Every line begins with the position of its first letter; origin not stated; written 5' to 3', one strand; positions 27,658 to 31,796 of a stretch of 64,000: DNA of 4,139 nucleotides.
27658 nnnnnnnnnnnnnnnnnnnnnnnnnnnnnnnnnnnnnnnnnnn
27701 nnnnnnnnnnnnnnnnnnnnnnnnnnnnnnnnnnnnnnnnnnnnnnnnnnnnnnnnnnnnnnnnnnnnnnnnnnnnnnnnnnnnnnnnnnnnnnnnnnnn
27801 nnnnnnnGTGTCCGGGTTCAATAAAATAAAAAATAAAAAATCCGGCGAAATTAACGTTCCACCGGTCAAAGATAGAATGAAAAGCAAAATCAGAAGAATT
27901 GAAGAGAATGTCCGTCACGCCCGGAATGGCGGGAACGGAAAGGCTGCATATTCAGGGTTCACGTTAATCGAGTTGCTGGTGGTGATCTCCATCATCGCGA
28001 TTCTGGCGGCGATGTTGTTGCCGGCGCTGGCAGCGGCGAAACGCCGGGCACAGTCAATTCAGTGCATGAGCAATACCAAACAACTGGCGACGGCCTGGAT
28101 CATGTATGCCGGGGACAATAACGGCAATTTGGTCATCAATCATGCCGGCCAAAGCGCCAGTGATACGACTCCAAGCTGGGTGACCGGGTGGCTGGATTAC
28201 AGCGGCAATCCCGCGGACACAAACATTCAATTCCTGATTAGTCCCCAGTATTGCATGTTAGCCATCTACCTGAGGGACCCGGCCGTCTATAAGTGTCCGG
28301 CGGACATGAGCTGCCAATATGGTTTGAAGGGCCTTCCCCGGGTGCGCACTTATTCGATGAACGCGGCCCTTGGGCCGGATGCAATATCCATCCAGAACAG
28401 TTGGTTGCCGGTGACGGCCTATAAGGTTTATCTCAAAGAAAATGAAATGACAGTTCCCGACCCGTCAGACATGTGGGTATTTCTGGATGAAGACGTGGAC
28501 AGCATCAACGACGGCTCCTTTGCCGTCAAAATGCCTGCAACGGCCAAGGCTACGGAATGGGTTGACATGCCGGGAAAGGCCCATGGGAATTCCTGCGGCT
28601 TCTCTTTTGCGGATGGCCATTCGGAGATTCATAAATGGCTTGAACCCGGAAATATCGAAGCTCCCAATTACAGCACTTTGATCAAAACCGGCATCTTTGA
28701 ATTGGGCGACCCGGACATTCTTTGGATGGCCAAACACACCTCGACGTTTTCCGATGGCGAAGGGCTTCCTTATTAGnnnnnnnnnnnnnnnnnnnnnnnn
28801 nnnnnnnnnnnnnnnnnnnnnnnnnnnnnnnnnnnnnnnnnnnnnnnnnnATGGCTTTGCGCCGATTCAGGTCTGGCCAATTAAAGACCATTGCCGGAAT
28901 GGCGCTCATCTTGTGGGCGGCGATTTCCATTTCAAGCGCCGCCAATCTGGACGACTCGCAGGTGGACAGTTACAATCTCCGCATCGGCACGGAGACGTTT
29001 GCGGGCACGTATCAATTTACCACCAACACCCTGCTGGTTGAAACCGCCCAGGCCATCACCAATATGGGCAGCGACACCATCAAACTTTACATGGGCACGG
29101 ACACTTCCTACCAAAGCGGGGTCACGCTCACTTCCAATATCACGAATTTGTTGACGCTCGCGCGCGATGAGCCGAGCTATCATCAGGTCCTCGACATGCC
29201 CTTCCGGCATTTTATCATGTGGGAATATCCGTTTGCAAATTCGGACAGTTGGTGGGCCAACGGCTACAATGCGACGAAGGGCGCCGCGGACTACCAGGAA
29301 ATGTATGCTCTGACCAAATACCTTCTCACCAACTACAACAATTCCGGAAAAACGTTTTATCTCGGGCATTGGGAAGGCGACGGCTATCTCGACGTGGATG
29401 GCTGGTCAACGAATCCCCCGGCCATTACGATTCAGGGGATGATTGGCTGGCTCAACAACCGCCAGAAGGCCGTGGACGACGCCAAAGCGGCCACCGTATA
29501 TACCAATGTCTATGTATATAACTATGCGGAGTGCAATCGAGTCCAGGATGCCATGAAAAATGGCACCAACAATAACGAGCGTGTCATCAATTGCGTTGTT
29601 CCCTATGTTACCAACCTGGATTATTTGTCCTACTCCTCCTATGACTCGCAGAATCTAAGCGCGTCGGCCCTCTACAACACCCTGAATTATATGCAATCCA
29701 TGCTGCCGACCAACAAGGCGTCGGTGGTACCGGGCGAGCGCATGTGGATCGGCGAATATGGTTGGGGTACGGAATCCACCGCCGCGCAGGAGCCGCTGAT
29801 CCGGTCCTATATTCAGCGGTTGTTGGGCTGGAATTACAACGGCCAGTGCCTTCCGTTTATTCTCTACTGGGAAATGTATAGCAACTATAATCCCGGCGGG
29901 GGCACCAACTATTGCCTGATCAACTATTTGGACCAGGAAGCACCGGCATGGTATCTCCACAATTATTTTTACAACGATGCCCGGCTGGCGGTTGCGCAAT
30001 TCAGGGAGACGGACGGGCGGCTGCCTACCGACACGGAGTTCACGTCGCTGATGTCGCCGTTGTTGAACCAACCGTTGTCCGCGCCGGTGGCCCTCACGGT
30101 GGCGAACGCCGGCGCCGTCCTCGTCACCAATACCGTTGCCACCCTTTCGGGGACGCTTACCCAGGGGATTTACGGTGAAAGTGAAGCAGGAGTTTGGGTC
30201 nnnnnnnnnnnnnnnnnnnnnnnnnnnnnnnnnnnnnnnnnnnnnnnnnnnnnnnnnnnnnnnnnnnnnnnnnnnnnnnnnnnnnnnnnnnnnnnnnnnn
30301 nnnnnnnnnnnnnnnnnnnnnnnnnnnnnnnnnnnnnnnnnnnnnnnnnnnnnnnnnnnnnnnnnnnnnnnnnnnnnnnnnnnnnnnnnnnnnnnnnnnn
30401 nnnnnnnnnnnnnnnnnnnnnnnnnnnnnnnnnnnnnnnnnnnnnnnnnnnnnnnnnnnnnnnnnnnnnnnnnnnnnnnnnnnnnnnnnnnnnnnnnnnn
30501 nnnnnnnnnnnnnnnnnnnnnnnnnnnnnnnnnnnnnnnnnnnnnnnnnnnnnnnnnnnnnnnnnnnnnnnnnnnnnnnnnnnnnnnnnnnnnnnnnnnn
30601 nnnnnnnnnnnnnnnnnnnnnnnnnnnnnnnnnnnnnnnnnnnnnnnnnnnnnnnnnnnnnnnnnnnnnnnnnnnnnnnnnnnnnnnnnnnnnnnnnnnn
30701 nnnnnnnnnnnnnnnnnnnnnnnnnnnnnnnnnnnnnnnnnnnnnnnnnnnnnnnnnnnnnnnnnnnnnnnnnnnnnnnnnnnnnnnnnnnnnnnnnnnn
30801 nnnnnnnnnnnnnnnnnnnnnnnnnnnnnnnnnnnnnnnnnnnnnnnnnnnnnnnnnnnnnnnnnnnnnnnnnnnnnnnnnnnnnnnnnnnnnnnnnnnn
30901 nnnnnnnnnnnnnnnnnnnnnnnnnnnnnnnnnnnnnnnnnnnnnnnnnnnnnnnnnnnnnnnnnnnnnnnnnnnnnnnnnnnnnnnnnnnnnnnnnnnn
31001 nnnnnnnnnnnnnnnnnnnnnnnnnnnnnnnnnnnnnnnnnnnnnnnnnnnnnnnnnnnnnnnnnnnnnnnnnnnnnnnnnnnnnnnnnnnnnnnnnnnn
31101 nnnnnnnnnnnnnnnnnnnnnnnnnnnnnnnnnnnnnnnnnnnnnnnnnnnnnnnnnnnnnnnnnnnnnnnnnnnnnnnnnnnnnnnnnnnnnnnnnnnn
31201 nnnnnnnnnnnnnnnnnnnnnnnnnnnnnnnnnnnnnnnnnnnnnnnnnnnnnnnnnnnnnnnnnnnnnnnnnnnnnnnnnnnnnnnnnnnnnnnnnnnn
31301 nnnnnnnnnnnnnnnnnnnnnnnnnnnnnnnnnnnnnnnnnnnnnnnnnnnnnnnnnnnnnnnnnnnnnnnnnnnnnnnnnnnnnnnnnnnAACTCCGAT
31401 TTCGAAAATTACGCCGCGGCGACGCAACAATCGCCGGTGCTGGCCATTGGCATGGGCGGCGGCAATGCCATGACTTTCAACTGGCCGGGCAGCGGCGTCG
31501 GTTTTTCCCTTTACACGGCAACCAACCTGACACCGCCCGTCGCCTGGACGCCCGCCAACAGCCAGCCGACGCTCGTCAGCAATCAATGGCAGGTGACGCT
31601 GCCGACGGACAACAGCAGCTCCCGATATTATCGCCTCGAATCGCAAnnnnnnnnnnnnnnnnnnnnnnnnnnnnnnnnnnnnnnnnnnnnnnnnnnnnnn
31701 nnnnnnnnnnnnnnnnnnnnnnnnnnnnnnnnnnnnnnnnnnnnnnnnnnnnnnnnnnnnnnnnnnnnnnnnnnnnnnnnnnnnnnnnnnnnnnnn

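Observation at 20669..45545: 25-kb SusC/D-less glycan-utilisation locus: lectin-fold giants + pseudopilin + GH27/GH2/GH31 + phosphoesterases + S53 peptidase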

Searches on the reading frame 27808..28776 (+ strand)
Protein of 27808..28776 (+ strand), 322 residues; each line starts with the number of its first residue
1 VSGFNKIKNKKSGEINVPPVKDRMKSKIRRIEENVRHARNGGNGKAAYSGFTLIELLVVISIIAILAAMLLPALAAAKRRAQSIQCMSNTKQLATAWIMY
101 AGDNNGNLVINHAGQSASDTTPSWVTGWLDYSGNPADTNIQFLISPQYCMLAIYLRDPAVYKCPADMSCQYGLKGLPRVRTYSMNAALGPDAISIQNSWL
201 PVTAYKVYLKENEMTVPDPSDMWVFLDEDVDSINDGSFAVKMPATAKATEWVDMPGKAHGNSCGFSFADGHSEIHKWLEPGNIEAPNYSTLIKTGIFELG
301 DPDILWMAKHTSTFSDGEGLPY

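Call 6: search_protein_families(library=pfam, proteins=[window:27808-28776:+], max_evalue=0.01)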
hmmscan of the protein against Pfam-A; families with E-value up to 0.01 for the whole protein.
window:27808-28776:+ (322 aa): 1 family
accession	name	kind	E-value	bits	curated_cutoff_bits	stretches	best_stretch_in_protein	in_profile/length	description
PF07963.17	N_methyl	-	8.1e-08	32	21.2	1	48-71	4-27/27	Prokaryotic N-terminal methylation motif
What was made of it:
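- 27808..28776 (+): G3: GspG-like pseudopilin (likely ATG at 27877). Prepilin motif G|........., and a C-terminal H-x9-DGH-x-E-x-HKW motif. N_methyl 8.1e-8 (call 6).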

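Call 29: search_protein_families(library=ncbifam, proteins=[window:27808-28776:+], max_evalue=0.01)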
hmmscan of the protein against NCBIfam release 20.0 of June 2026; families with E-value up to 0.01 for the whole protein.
window:27808-28776:+ (322 aa): 13 families
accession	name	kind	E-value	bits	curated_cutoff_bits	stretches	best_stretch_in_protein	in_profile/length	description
TIGR01710.1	typeII_sec_gspG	equivalog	4e-09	36.6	88.85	1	49-122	1-73/134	type II secretion system major pseudopilin GspG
TIGR01708.2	typeII_sec_gspH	equivalog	3.4e-07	30.4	80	1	49-85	2-41/169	type II secretion system minor pseudopilin GspH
NF040999.1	pilin_ComGC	equivalog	1e-06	28.8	75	1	49-104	2-57/84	competence type IV pilus major pilin ComGC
NF007862.0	PRK10574.1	equivalog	1.4e-06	28.5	138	1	49-81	5-37/145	prepilin peptidase-dependent pilin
NF041775.1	typeIV_PilA_Myxo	equivalog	1.6e-06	28.2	400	1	49-97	11-59/214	type IV pilin protein PilA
TIGR02532.1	IV_pilin_GFxxxE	domain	1.6e-06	27.7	16.3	1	49-71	2-24/24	prepilin-type N-terminal cleavage/methylation domain-containing protein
NF041013.1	T4P_ComGE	equivalog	6.7e-06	26.1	49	1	48-93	3-48/83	competence type IV pilus minor pilin ComGE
TIGR02596.1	TIGR02596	subfamily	0.00018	21.6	70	1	51-97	1-48/196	Verru_Chthon cassette protein D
TIGR01707.1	gspI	equivalog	0.00031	21.2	44.35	1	50-94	1-41/101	type II secretion system minor pseudopilin GspI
NF007800.0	PRK10506.1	equivalog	0.0018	18.1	158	1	48-88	8-48/163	prepilin peptidase-dependent protein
NF038303.1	EPS_HpsB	equivalog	0.005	16.8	150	1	48-83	2-38/211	hormogonium polysaccharide secretion pseudopilin HpsB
NF040982.1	ComGD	equivalog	0.0056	17.1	70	1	49-81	2-34/139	competence type IV pilus minor pilin ComGD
NF047828.1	T3SSXpsI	equivalog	0.0057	16.7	150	1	50-95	3-48/132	type II secretion system protein XpsI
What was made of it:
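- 27808..28776 (+): TIGR02532 and GspG N-terminus (call 29).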

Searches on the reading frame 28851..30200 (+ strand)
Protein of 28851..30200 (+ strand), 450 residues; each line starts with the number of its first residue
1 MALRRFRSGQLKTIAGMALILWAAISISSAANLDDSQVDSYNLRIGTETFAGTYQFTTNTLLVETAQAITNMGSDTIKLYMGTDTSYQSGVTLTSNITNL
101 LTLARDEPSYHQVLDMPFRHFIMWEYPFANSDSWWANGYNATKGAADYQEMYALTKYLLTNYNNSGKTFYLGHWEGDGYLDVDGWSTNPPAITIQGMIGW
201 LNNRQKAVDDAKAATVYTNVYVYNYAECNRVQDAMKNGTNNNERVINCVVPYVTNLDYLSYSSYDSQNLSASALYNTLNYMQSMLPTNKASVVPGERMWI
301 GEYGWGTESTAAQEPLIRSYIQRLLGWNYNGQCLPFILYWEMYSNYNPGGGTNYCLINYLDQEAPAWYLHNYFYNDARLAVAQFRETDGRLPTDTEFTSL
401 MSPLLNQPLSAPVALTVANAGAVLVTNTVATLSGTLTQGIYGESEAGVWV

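Call 26: find_homologous_proteins(query=window:28851-30200:+, max_evalue=0.001)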
Query window:28851-30200:+ (450 aa): 628 proteins with E <= 0.001 among 7129 candidates; the best 120 are listed.
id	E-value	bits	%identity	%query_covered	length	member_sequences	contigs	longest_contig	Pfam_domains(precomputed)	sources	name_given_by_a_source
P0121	3.5e-218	743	72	96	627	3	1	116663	-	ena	-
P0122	7.7e-218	742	75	94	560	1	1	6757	-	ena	-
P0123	8.0e-217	739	73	96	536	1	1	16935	-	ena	-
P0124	2.3e-211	721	81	84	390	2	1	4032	-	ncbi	ncbi:MAG: hypothetical protein ACRED1_10825, partial [Limisphaerales bacterium]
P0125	1.3e-209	715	71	97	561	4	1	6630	-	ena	-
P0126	3.4e-208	710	70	98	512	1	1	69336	-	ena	-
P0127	4.4e-203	693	68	96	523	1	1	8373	-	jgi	jgi:hypothetical protein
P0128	1.8e-201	688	71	90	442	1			-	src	-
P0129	1.8e-198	678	67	100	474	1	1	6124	-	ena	-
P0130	1.0e-190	653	70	92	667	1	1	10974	-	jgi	jgi:hypothetical protein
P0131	1.0e-180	620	62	99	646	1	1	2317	-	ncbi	-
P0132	4.4e-176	604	62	96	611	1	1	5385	PF16656.12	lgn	-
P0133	9.9e-176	603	67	90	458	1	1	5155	-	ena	-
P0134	5.1e-174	598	64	94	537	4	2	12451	-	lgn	-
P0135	1.9e-172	593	60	100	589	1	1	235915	-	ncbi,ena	-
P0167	1.2e-144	501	56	94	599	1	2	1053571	-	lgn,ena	-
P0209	1.3e-120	422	45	100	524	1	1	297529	-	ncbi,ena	-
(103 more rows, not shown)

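Call 41: predict_structure(alignment_id=A2)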
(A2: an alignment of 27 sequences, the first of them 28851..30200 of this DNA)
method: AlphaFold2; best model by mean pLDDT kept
length: 450 residues; sequences in the alignment: 27
mean_pLDDT: 86.2   pTM: 0.82
mean pLDDT of the five models: 86.2, 85.9, 85.7, 85.4, 84.5
residues with pLDDT >= 90: 273; 70-90: 108; 50-70: 49; < 50: 20
segments of 3 or more residues with pLDDT < 50: 1-4, 28-32, 438-445
pLDDT, mean of each block of 10 residues (from residue 1): 48 71 56 71 91 91 96 94 93 96 98 97 92 83 94 99 97 87 92 95 97 98 96 92 95 95 95 97 91 86 91 93 92 91 70 85 90 88 92 92 78 56 67 58 51
secondary structure, 60 per line:
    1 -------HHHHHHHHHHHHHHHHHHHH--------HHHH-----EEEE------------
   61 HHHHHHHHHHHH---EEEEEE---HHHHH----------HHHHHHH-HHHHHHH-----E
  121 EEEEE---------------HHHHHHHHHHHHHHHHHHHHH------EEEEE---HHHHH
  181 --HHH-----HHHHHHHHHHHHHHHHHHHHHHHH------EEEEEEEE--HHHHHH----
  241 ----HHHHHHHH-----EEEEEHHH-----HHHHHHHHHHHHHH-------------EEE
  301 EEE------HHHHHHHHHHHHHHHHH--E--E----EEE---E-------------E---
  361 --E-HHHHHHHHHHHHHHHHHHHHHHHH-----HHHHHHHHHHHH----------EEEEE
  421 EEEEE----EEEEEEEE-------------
elements in order: H8-27 H36-39 E45-48 H61-72 E76-81 H85-89 H100-106 H108-114 E120-125 H141-161 E168-172 H176-180 H191-214 E221-228 H231-236 H245-252 E258-262 H271-284 E298-303 H310-326 E337-339 H365-388 H394-405 E416-425 E430-437
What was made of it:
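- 28848..31649 (+): G4: secreted ~933-aa protein. It has an unclassified (beta/alpha)8 clan GH-A-like barrel (aa ~35-410) with candidate acid/base E175 (GHWEGD) and nucleophile E302 (IGEYGW), then an FN3-like domain, DUF2341, LamG and the C-terminal module. Model pLDDT 86, pTM 0.82 (call 41).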

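Call 44: fold_search(model_id=the predicted structure, library=pdb)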
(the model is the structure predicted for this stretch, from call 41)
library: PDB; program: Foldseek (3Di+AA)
matches with E <= 10: 1175; with E <= 0.001: 109
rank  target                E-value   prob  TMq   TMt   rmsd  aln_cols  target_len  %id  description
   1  4f8x_A                8.8e-06  1.00  0.42  0.53   7.7       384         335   13  Penicillium canescens endo-1,4-beta-xylanase XylE (released 2012-05-30)
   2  1xyz_A                1.0e-05  1.00  0.43  0.56   7.1       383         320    9  A COMMON PROTEIN FOLD AND SIMILAR ACTIVE SITE IN TWO DISTINCT FAMILIES OF BETA-GLYCANASES (released 1996-01-29)
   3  7lr8_A                1.4e-05  1.00  0.51  0.55   9.5       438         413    9  Crystal structure of GH5_18-E153A from Streptomyces cattleya in complex with Manb1-4GlcNAc (released 2021-04-07)
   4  1gok                  1.5e-05  1.00  0.38  0.52   7.4       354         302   12  Thermostable xylanase I from Thermoascus aurantiacus- Crystal form II (released 2001-10-25)
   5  6leg_D                1.6e-05  1.00  0.41  0.32   6.8       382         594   11  Structure of E. coli beta-glucuronidase complex with uronic isofagomine (released 2021-01-27)
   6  5bx9                  1.8e-05  1.00  0.46  0.49   6.1       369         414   13  Structure of PslG from Pseudomonas aeruginosa (released 2015-10-07)
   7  1vbr_A                1.8e-05  1.00  0.43  0.57   6.2       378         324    9  Crystal structure of complex xylanase 10B from Thermotoga maritima with xylobiose (released 2005-06-28)
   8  8y9q_A                2.2e-05  1.00  0.43  0.43   7.3       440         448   11  b-glucosidase from Thermotoga profunda Tp-BGL (released 2025-02-12)
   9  6gvb_B                2.5e-05  1.00  0.49  0.55   8.1       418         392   11  Crystal structure of Cutibacterium acnes exo-beta-1,4-mannosidase (released 2019-07-03)
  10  3niy_A                2.5e-05  1.00  0.40  0.52   6.9       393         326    8  Crystal structure of native xylanase 10B from Thermotoga petrophila RKU-1 (released 2011-05-04)
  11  3u7b_B                2.5e-05  1.00  0.43  0.55   6.4       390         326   13  A new crystal structure of a Fusarium oxysporum GH10 xylanase reveals the presence of an extended loop on top of the c (released 2012-07-18)
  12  6leg_C                2.8e-05  1.00  0.39  0.31   7.3       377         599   11  Structure of E. coli beta-glucuronidase complex with uronic isofagomine (released 2021-01-27)
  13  2g3j_A                3.3e-05  1.00  0.40  0.55   6.8       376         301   12  Structure of S.olivaceoviridis xylanase Q88A/R275A mutant (released 2007-03-06)
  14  1k6a                  3.3e-05  1.00  0.37  0.52   7.8       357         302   11  Structural studies on the mobility in the active site of the Thermoascus aurantiacus xylanase I (released 2002-07-03)
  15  8usj_C                4.0e-05  1.00  0.38  0.53   7.8       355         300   12  Crystal Structure of Kemp Eliminase HG198 with bound transition state analogue, 280 K (released 2023-12-06)
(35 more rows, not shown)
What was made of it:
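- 28848..31649 (+): Foldseek hits to GH10, GH5_18, GH39 PslG, GH2, GH1 and GH164 at E 1e-5 to 1e-4 and ~10% identity (call 44).
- On Clan GH-A glycoside hydrolases (G4 N-terminal domain): The best Foldseek hits are all GH-A families or designed enzymes derived from a GH10 xylanase (call 44).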

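Call 45: search_solved_structures(query=A2, max_evalue=10)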
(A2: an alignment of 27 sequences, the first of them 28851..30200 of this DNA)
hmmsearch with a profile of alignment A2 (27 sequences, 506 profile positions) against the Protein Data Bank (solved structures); distinct sequences matched with E-value up to 10: 26.
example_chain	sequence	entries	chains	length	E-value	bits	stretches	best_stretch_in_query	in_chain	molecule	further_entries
8q6t_I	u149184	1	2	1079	0.022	16.8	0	440-496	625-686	Titin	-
1wdf_A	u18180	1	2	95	0.15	14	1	173-231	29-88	E2 glycoprotein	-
3p4l_A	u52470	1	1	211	0.17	13.8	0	463-503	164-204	Neogenin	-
4bq8_A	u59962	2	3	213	0.24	13.3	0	463-502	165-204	NEOGENIN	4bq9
4bq6_A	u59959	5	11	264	0.33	12.9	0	463-503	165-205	NEOGENIN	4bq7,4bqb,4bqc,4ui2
8cmv_A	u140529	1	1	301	0.37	12.7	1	253-308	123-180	Leaf-branch compost cutinase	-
6z3m_E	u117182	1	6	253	0.38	12.7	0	463-502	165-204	Neogenin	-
6tht_A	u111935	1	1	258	0.46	12.4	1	253-308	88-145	LCC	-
7vve_A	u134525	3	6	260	0.46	12.4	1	253-308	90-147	Leaf-branch compost cutinase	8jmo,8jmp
7vvc_A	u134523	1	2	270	0.5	12.3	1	253-308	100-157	Leaf-branch compost cutinase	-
7ds7_A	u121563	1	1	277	0.52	12.2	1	253-308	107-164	Leaf-branch compost cutinase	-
9qyu_B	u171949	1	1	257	0.52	12.2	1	253-308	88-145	Leaf-branch compost cutinase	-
8ota_A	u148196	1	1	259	0.53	12.2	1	253-308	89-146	Leaf-branch compost cutinase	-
9lj7_A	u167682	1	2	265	0.55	12.1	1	253-308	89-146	Leaf-branch compost cutinase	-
9qyr_A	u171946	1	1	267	0.56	12.1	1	253-308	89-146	Leaf-branch compost cutinase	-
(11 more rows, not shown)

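Call 50: find_encoding_contigs(protein=P0167, flank=10000, max_places=1)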
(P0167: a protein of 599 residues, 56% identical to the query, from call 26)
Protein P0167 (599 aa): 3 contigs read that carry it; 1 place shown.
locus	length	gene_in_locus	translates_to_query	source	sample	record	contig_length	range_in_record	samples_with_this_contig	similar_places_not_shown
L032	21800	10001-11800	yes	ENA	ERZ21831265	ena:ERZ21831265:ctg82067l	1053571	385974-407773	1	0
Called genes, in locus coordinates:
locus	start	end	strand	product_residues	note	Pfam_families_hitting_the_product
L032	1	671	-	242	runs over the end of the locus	PF02563:Poly_export, PF10531:SLBB, PF22461:SLBB_2 (weak)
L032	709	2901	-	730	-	PF02706:Wzz (weak), PF13807:GNVR, PF25199:nSTAND_NTPase5 (weak), PF10609:ParA, PF13614:AAA_31, PF01656:CbiA, PF09140:MipZ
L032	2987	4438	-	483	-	PF10082:BBP2_2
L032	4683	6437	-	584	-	PF13231:PMT_2 (weak)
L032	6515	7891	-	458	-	PF00072:Response_reg, PF01078:Mg_chelatase (faint), PF00158:Sigma54_activat, PF14532:Sigma54_activ_2, PF07728:AAA_5, PF25601:AAA_lid_14, PF02954:HTH_8, PF18024:HTH_50 (weak)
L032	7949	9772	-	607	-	PF00474:SSF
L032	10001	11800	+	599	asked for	-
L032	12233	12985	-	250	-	-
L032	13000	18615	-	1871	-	PF05048:NosD (faint), PF13229:Beta_helix (faint), PF19077:Big_13 (faint), PF01483:P_proprotein (faint)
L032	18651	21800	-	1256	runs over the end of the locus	PF17164:DUF5122 (faint), PF05048:NosD (weak), PF13229:Beta_helix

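Call 51: find_encoding_contigs(protein=P0209, flank=10000, max_places=1)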
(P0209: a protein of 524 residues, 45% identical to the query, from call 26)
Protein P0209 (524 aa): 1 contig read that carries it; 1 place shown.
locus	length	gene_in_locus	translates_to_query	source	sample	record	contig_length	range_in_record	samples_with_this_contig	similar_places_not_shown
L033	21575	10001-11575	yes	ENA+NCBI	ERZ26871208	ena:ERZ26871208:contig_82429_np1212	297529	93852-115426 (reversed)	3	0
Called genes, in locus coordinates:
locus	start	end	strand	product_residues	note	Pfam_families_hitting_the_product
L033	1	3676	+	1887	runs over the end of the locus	PF18947:HAMP_2, PF00672:HAMP, PF00672:HAMP, PF18947:HAMP_2, PF00672:HAMP, PF00672:HAMP, PF18947:HAMP_2, PF00672:HAMP, +24 more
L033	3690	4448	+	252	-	PF00072:Response_reg, PF23198:PDE8A_N (faint), PF00072:Response_reg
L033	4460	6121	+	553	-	PF00072:Response_reg, PF00989:PAS (weak), PF08448:PAS_4, PF13426:PAS_9 (weak), PF08447:PAS_3, PF00512:HisKA, PF02518:HATPase_c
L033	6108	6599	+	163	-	PF00072:Response_reg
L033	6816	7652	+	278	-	PF08501:Shikimate_dh_N, PF01488:Shikimate_DH (weak), PF18317:SDH_C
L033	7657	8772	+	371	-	PF06750:A24_N_bact, PF01478:Peptidase_A24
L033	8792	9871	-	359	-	PF01264:Chorismate_synt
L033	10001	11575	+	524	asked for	-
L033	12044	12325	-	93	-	-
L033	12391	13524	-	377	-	-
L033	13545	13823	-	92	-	PF09851:SHOCT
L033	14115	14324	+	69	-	-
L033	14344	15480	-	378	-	PF13421:Band_7_1, PF01145:Band_7, PF12728:HTH_17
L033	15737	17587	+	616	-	PF13785:DUF4178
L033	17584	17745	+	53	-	-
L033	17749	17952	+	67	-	PF03994:DUF350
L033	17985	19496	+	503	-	PF01564:Spermine_synth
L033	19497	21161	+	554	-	PF01266:DAO (weak), PF01593:Amino_oxidase, PF13450:NAD_binding_8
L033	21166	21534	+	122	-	PF02675:AdoMet_dc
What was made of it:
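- Tried and rejected: Contexts of stand-alone homologues of the G4 barrel (L032, L033) were unrelated and gave no information (calls 50, 51).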

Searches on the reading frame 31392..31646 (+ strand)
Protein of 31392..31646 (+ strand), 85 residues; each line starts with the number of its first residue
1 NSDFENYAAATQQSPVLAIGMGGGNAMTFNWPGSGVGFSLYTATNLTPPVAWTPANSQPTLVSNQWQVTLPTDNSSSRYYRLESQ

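Call 55: search_protein_representatives(alignment_id=A3)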
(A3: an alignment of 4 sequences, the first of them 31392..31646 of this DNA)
Query: 4 sequences, 81 profile positions. Proteins with E-value up to 0.001 (for the whole library): 2591; up to 1e-10: 59; up to 1e-30: 2. The best 150 are listed.
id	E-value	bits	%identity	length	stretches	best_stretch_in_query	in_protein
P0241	3.1e-37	142.8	-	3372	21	24-79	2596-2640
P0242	1.2e-32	128.1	-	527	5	16-79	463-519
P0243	3.0e-28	114.0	-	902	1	1-81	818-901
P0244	1.7e-24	101.9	-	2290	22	16-79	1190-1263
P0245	2.6e-23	98.2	-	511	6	8-78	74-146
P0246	6.8e-23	96.8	-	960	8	16-79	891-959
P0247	2.1e-22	95.3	-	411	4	6-80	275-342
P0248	1.1e-19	86.5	-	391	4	14-79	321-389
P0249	1.4e-18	83.0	-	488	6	12-81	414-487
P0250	2.3e-18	82.3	-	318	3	14-79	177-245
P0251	1.2e-17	80.1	-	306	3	9-80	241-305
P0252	6.7e-17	77.6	-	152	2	15-79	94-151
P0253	9.3e-17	77.2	-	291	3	13-80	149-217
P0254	2.5e-16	75.8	-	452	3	1-80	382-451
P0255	4.0e-16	75.2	-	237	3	10-78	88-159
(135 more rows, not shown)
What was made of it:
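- Checked: The shared module is found in 2591 cluster representatives, often as tandem repeats (call 55).
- Tried and rejected: Library-wide, however, it is a common domain that is often repeated in tandem (call 55), so I rejected it as evidence linking S53 to the locus.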
